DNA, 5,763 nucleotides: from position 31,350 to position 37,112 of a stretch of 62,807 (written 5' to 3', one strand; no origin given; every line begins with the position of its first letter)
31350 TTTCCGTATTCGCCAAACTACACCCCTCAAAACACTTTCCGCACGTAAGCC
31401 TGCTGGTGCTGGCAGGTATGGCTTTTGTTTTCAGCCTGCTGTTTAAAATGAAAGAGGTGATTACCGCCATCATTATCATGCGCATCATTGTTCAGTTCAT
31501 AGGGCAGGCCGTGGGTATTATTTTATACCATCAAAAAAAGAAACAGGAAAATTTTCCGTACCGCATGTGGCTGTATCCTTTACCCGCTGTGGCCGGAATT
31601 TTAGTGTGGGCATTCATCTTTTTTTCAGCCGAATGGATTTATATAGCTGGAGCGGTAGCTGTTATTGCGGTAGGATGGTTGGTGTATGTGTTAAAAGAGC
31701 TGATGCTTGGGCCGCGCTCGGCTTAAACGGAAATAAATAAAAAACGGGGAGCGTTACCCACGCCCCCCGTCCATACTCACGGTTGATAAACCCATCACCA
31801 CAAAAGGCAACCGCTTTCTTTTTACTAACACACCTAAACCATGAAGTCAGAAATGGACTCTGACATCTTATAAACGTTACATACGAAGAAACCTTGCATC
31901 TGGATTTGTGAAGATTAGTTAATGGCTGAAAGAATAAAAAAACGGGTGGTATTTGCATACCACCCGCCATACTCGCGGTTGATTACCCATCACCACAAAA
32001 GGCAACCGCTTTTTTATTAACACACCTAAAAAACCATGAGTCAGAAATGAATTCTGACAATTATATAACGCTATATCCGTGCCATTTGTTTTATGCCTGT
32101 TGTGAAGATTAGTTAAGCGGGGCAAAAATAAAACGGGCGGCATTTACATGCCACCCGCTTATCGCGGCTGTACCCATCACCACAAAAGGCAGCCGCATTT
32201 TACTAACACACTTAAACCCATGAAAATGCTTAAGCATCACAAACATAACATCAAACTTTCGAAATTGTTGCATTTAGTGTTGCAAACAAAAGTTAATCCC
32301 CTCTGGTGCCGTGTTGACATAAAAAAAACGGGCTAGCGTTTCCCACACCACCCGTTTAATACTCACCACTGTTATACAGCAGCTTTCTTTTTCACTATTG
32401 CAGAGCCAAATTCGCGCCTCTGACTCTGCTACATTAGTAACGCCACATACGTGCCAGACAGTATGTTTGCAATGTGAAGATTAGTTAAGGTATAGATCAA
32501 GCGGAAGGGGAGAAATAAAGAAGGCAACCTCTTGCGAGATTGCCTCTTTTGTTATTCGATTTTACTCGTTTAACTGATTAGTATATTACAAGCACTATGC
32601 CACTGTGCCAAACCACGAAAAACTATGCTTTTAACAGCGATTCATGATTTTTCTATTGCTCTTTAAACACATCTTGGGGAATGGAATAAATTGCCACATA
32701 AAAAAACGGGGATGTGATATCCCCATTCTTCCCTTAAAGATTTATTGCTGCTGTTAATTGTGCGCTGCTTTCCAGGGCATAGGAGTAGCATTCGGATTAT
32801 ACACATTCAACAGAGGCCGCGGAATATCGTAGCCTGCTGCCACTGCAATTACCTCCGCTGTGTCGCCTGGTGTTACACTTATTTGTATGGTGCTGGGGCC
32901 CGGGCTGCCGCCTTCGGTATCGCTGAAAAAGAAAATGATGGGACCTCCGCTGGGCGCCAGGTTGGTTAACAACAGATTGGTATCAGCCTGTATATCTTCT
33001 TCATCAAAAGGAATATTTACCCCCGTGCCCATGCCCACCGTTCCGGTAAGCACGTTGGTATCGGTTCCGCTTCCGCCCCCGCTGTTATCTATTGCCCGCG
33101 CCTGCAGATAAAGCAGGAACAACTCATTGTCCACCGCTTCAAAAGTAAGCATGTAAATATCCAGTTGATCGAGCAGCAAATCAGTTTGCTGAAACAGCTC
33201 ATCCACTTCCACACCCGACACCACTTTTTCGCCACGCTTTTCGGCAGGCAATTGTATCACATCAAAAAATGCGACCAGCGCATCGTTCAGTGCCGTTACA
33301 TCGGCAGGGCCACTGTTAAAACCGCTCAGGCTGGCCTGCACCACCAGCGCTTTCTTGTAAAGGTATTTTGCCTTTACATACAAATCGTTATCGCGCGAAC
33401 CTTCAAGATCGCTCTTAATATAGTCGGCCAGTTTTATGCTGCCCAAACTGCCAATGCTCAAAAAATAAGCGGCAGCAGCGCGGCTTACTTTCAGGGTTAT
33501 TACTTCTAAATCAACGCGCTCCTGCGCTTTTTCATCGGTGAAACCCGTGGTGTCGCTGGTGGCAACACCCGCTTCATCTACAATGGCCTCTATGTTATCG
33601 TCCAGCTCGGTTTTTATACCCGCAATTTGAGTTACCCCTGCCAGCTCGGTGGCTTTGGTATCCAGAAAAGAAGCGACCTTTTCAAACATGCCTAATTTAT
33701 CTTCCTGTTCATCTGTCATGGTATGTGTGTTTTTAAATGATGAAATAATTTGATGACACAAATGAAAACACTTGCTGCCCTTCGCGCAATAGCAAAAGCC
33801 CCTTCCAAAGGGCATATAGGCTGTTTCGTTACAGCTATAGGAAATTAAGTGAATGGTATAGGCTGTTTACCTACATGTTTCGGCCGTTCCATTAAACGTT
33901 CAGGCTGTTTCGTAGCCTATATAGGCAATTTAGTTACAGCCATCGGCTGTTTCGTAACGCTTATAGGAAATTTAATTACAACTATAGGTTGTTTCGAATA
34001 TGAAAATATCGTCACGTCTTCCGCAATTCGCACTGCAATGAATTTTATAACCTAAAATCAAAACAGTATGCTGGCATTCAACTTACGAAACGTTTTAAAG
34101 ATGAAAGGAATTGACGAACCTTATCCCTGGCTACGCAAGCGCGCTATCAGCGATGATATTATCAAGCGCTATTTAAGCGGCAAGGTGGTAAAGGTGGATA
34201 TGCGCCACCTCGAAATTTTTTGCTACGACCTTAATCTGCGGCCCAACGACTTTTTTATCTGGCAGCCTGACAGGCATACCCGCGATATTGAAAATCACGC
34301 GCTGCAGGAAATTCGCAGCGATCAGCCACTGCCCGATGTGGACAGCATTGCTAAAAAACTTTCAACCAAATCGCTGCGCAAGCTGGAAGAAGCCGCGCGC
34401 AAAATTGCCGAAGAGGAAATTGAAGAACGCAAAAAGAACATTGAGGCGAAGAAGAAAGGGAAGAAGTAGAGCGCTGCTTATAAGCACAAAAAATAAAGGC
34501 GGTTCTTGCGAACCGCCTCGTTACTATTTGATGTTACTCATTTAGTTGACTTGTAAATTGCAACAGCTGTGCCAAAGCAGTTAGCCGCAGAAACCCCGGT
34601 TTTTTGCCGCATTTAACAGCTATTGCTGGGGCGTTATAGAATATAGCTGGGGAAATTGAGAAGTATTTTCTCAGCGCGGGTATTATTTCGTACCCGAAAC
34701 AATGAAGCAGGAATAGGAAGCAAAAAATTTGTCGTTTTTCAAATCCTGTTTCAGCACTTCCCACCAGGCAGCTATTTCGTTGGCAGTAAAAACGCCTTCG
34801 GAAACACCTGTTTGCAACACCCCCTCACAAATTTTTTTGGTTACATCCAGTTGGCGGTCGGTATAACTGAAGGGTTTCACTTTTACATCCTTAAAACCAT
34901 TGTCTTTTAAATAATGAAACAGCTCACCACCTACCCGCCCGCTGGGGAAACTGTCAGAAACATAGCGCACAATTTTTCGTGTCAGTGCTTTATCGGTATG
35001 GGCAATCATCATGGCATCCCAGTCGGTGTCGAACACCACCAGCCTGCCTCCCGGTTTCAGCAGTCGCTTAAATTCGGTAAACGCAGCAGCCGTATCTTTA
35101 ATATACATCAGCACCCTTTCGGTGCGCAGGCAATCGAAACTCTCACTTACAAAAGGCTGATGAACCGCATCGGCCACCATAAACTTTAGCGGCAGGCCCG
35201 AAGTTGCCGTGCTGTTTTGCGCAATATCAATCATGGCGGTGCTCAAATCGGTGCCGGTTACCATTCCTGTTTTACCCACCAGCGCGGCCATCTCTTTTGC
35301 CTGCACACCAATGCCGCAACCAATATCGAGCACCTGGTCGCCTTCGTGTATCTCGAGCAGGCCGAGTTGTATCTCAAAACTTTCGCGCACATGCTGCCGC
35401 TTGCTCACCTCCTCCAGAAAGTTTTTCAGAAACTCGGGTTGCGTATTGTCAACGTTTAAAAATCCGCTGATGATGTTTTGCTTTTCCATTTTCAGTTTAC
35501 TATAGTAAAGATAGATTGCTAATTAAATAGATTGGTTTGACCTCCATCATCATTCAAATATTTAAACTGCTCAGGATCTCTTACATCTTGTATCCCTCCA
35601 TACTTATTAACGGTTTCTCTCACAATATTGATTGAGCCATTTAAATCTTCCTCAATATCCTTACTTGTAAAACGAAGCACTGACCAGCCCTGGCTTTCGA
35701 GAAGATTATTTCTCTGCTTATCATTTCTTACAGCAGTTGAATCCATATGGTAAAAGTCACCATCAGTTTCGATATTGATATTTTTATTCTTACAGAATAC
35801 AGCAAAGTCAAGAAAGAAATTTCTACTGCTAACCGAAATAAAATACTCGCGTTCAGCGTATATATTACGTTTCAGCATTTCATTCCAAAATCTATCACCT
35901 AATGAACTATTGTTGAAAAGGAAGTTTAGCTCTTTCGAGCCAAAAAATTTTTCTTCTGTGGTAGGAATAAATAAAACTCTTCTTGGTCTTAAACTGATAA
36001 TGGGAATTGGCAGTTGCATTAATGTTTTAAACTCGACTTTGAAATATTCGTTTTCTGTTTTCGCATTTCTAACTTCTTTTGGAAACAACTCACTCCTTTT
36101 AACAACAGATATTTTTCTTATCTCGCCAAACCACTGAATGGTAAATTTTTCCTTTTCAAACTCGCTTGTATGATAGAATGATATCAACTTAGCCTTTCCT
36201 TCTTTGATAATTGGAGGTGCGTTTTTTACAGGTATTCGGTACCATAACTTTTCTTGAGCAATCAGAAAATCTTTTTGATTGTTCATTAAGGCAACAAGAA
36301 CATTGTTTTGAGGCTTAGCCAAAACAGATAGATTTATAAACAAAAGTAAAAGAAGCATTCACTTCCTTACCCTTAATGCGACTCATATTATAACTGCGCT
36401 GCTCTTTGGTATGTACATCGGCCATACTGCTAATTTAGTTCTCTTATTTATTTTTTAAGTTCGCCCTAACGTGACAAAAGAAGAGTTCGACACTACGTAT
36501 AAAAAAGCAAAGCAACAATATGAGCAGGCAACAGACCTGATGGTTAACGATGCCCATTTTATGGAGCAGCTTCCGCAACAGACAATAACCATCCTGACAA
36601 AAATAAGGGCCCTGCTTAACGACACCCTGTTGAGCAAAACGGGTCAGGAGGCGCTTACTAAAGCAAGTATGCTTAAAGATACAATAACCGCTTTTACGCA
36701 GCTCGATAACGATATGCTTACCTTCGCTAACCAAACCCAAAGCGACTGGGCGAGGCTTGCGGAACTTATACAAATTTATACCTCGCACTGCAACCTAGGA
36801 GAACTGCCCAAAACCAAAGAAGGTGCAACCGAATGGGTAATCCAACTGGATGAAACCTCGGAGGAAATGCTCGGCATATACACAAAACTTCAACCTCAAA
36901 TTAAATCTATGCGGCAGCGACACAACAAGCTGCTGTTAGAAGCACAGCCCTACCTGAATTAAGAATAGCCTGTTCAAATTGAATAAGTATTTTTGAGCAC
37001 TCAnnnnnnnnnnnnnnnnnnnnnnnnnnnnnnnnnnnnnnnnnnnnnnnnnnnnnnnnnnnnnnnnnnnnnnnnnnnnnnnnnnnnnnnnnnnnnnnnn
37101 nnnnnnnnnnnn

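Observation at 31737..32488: Tandem array of four terminator-bounded units of about 185 nt: candidate multicopy structured sRNA family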

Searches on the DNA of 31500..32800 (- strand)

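Call 4: search_rna_families(source=window, start=31500, end=32800, threshold=evalue, max_evalue=10, show_alignments=3)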
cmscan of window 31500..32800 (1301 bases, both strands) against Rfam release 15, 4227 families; matches with E-value up to 10: 8.
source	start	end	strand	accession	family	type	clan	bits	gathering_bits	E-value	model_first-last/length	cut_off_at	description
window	32682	32749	-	RF04060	mir-703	Gene; miRNA;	-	22.5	88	0.18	1-67/67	no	mir-703 microRNA precursor family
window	31732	31822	-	RF00558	L20_leader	Cis-reg; leader;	-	20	58.7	0.46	1-127/127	no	Ribosomal protein L20 leader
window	31933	32020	+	RF03474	mir-4766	Gene; miRNA;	-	19.3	72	1.1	1-56/56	no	mir-4766 microRNA precursor family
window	32518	32675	-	RF04180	BTnc231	Gene; sRNA;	-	18.4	80.4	0.59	1-154/154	no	Bacteroides sRNA BTnc231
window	32692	32776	-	RF00558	L20_leader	Cis-reg; leader;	-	18.1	58.7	1.4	1-127/127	no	Ribosomal protein L20 leader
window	31936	32080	-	RF00022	GcvB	Gene;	-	15.5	42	1.2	1-204/204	no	GcvB RNA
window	31974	32010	+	RF03318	mir-2208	Gene; miRNA;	-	15.5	70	7.7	10-50/61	no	mir-2208 microRNA precursor family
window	32517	32578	-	RF01388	isrD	Gene; sRNA;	-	14.6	37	9.2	1-51/51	no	isrD Hfq binding RNA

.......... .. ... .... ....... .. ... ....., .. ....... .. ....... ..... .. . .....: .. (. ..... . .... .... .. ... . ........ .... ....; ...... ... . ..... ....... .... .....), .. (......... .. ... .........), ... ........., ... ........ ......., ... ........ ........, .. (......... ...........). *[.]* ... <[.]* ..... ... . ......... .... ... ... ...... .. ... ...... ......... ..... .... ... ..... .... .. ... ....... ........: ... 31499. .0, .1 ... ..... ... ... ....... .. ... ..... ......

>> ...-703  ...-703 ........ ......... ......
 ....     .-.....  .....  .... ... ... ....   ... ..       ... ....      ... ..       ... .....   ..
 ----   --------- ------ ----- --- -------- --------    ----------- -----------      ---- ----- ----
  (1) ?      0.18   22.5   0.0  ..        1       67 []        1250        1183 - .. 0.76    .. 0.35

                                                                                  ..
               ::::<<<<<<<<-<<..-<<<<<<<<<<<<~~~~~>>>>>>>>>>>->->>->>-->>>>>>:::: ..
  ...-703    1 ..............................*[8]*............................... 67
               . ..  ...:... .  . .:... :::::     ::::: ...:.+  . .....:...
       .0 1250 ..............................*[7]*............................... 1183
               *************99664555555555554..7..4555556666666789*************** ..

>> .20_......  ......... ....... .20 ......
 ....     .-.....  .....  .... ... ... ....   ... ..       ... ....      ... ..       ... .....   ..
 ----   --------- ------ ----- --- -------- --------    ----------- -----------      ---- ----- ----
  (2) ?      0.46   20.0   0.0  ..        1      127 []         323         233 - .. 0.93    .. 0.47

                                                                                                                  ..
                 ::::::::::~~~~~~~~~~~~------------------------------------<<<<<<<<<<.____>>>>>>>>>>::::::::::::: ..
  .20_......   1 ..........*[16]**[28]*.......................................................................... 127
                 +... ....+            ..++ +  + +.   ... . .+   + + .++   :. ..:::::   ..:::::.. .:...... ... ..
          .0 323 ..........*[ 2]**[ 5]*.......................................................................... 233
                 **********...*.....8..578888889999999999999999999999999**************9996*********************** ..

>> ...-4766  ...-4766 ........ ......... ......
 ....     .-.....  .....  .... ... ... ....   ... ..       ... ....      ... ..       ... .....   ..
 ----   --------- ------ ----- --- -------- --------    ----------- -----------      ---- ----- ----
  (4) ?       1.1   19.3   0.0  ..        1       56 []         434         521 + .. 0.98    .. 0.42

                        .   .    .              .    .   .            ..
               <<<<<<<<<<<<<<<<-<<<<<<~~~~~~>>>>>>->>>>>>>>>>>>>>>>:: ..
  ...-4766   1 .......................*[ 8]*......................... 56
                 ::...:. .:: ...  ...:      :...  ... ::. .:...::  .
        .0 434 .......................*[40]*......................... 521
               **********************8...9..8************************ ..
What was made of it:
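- On Any Rfam 15 family (4227 covariance models): Call 4: permissive scan of 31500-32800; the best hits overlapping the units have E 0.46 or worse.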

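Call 51: build_rna_model(alignment_id=A3)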
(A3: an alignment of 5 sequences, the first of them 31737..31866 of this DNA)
Model R1 built from alignment A3 (5 sequences, 146 columns); structure: RNAalifold consensus.
model positions 127; base pairs 25; branch points 2; effective number of sequences 1.23; information 0.589 bits per position. Calibrated on 0.2 Mb of random sequence (short: E-values are rough).
structure used (alignment columns):
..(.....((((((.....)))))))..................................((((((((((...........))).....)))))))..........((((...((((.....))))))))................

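Call 52: search_with_rna_model(model_id=R1, sources=[window, L015, L016, L017, L018, L019, L020, L021, L022, L023, L024, L025, L026, L027, L028, L029, L030, L031, L032, L033, L117, L118, L119, L120], max_evalue=1)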
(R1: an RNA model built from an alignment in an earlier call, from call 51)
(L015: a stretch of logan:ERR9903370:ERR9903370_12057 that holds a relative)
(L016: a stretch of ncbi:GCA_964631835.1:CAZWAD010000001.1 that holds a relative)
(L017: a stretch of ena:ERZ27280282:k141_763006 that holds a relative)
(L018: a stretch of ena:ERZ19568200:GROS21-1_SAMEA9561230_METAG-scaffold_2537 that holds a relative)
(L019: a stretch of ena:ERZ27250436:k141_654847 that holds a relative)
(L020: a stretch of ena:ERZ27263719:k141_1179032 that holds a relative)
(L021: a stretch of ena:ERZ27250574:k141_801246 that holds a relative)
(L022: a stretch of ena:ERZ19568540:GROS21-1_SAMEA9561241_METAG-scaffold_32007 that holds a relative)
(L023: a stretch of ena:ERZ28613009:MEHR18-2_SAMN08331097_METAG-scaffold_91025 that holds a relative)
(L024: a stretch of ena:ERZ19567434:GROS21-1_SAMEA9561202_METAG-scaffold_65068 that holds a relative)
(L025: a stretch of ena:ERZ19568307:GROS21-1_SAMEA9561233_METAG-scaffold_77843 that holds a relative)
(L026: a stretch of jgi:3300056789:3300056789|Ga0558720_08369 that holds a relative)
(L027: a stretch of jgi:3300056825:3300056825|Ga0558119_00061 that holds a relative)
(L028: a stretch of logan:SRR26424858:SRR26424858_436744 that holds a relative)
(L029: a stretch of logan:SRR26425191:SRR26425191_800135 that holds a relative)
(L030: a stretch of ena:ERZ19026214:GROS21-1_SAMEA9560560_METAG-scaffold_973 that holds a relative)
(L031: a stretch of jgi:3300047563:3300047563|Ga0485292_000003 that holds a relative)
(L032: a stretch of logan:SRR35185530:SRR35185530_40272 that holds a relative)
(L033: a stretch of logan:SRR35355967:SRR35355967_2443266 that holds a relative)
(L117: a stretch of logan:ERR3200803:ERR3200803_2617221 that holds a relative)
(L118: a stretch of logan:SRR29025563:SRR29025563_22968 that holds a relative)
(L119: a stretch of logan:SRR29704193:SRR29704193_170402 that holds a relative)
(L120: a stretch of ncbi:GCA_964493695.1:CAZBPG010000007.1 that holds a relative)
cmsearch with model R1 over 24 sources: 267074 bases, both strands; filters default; matches with E-value up to 1: 6.
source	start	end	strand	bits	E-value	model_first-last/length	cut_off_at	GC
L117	2811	2941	-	140.1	2.8e-21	1-127/127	no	0.47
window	31737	31866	-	140.1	2.8e-21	1-127/127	no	0.46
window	31934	32060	-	132.9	4.6e-20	1-127/127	no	0.4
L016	11328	11450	-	118.7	1.1e-17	1-127/127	no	0.46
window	32125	32240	-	94.8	1.2e-13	1-127/127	no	0.46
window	32320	32432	-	29.7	0.011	1-127/127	no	0.45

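Call 59: search_dna_similar(query=window:31737-32120:-, collection=plasmids, mode=distant, max_evalue=0.01, max_rows=10)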
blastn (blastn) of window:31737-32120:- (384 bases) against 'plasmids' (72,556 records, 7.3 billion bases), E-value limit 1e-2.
No match.

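Call 60: search_dna_similar(query=window:31737-32120:-, collection=phages, mode=distant, max_evalue=0.01, max_rows=10)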
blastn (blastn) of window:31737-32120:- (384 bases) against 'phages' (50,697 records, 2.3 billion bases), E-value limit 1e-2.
No match.
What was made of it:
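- On MITE / dispersed repeat: There are no plasmid or phage matches (calls 59, 60).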

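Call 61: search_with_rna_model(model_id=R1, sources=[window, L016, L117], max_evalue=0.05, make_alignment=true)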
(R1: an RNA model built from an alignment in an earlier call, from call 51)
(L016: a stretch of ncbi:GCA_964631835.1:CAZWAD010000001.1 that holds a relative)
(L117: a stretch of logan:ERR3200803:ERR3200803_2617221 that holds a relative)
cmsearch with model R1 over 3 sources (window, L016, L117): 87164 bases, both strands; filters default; matches with E-value up to 0.05: 6.
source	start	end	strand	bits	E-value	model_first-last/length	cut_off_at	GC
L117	2811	2941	-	140.1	9e-22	1-127/127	no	0.47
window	31737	31866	-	140.1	9.1e-22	1-127/127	no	0.46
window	31934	32060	-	132.9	1.5e-20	1-127/127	no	0.4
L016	11328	11450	-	118.7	3.6e-18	1-127/127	no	0.46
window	32125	32240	-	94.8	3.8e-14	1-127/127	no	0.46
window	32320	32432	-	29.7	0.0035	1-127/127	no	0.45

Alignment A4: 6 matches aligned to the model, 156 columns, each read 5' to 3' on its own strand. Consensus structure (alignment columns), stored with it:
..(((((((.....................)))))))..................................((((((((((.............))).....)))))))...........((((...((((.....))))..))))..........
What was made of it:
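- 32321..32429 (-): Unit 4 predicted RNA body. It is a diverged copy: an 11-bp 5' hairpin (32400-32429), a hairpin 2 stem with a 3-nt loop (32365-32383, the invariant loop deleted), and a terminator (32321-32357). CM hit of 29.7 bits (calls 52, 61).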

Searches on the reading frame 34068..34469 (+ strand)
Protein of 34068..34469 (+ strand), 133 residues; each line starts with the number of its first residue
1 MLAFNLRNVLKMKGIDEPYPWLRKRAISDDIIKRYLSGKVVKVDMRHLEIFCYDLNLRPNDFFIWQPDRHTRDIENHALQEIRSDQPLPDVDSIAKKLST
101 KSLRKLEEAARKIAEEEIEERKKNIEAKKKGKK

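Call 16: search_protein_families(library=pfam, proteins=[window:34068-34469:+], max_evalue=0.01)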
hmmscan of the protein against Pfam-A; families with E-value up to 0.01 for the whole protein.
window:34068-34469:+ (133 aa): 1 family
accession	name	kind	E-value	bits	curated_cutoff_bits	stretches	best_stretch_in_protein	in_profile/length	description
PF13443.12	HTH_26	-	4.8e-05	24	22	1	6-68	2-63/63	Cro/C1-type HTH DNA-binding domain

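Call 54: search_protein_families(library=ncbifam, proteins=[window:34068-34469:+], max_evalue=0.01)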
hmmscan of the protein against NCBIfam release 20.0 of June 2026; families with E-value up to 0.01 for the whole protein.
window:34068-34469:+ (133 aa): 1 family
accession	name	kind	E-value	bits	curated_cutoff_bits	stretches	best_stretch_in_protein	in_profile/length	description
NF006306.0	PRK08506.1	equivalog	0.005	15.5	596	1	61-126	60-126/472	replicative DNA helicase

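Call 55: search_protein_families(library=phrogs, proteins=[window:34068-34469:+], max_evalue=0.01)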
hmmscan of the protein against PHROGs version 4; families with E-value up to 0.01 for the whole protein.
window:34068-34469:+ (133 aa): 0 families

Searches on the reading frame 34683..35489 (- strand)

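Call 16: search_protein_families(library=pfam, proteins=[window:34683-35489:-], max_evalue=0.01)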
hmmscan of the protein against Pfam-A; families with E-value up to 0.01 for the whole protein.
window:34683-35489:- (268 aa): 13 families
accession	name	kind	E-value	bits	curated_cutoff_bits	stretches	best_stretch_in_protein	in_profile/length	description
PF08241.18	Methyltransf_11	-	7.3e-22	78.3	21.2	1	54-152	1-95/95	Methyltransferase domain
PF13649.12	Methyltransf_25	-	3.9e-21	76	27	1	53-148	1-97/97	Methyltransferase domain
PF13847.12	Methyltransf_31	-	1.3e-20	74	27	1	47-167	1-124/145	Methyltransferase domain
PF01209.24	Ubie_methyltran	-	1.4e-15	57.8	20.1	1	47-158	45-157/233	ubiE/COQ5 methyltransferase family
PF08242.18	Methyltransf_12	-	5.1e-13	50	30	1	54-150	1-98/98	Methyltransferase domain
PF13489.12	Methyltransf_23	-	1.5e-11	44.7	27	1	47-156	20-120/164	Methyltransferase domain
PF01135.25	PCMT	-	1.1e-07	32.3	20.3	1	42-107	66-132/210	Protein-L-isoaspartate(D-aspartate) O-methyltransferase (PCMT)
PF02353.26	CMAS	-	3.5e-07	30.2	27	1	38-186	51-195/273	Mycolic acid cyclopropane synthetase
PF05175.20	MTS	-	2.4e-06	27.7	23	1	45-121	27-102/170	Methyltransferase small domain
PF03141.22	Methyltransf_29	-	0.0012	18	23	1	52-153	120-218/506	Putative S-adenosyl-L-methionine-dependent methyltransferase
PF06325.19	PrmA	-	0.0013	18.7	22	1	47-123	159-232/296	Ribosomal protein L11 methyltransferase (PrmA)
PF05401.17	NodS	-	0.0043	17.4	24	1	51-151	45-143/201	Nodulation protein S (NodS)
PF01739.24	CheR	-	0.0055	16.6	27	0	102-152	121-173/195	CheR methyltransferase, SAM binding domain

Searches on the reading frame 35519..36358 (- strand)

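Call 16: search_protein_families(library=pfam, proteins=[window:35519-36358:-], max_evalue=0.01)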
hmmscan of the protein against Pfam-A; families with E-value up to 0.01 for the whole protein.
window:35519-36358:- (279 aa): 2 families
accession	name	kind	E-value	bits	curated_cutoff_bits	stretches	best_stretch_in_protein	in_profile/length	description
PF18741.7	MTES_1575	-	3.7e-10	40.2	38.2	1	176-247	20-93/96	REase_MTES_1575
PF04480.18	DUF559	-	2.6e-09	37.4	20.6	1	179-247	42-105/109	Protein of unknown function (DUF559)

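Call 54: search_protein_families(library=ncbifam, proteins=[window:35519-36358:-], max_evalue=0.01)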
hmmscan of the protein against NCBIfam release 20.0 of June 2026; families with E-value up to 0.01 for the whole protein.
window:35519-36358:- (279 aa): 4 families
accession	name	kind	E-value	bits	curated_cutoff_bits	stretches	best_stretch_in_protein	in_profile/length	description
NF007294.0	PRK09767.1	equivalog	4.6e-08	33.2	218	1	166-252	31-112/117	DUF559 domain-containing protein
NF058533.1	antiphage_ProA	equivalog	6.3e-06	23.9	1500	1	178-253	1627-1706/1903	anti-phage protein ProA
NF042953.1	Hhe_antiphage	equivalog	0.0052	14.2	2000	1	181-242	1607-1672/1797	DUF4011 domain-containing anti-phage protein Hhe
TIGR00632.1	vsr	subfamily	0.0062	16.8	97.85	0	189-232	73-117/119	DNA mismatch endonuclease Vsr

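Call 55: search_protein_families(library=phrogs, proteins=[window:35519-36358:-], max_evalue=0.01)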
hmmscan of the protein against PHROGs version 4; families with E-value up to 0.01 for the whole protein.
window:35519-36358:- (279 aa): 2 families
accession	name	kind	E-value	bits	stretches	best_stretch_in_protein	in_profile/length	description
phrog_559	-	DNA, RNA and nucleotide metabolism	5e-06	26.6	1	150-252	305-417/607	HNH endonuclease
phrog_503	-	unknown function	0.00089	20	1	159-239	40-121/144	-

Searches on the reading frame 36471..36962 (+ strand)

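Call 16: search_protein_families(library=pfam, proteins=[window:36471-36962:+], max_evalue=0.01)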
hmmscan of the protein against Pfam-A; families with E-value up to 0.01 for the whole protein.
window:36471-36962:+ (163 aa): 0 families

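Call 54: search_protein_families(library=ncbifam, proteins=[window:36471-36962:+], max_evalue=0.01)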
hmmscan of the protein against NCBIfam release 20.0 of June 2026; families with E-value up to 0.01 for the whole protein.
window:36471-36962:+ (163 aa): 0 families

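Call 55: search_protein_families(library=phrogs, proteins=[window:36471-36962:+], max_evalue=0.01)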
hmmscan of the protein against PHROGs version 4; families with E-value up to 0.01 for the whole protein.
window:36471-36962:+ (163 aa): 1 family
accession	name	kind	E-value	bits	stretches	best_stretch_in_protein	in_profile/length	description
phrog_4287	-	DNA, RNA and nucleotide metabolism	0.00084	19.6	1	7-105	178-276/392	DNA ejection protein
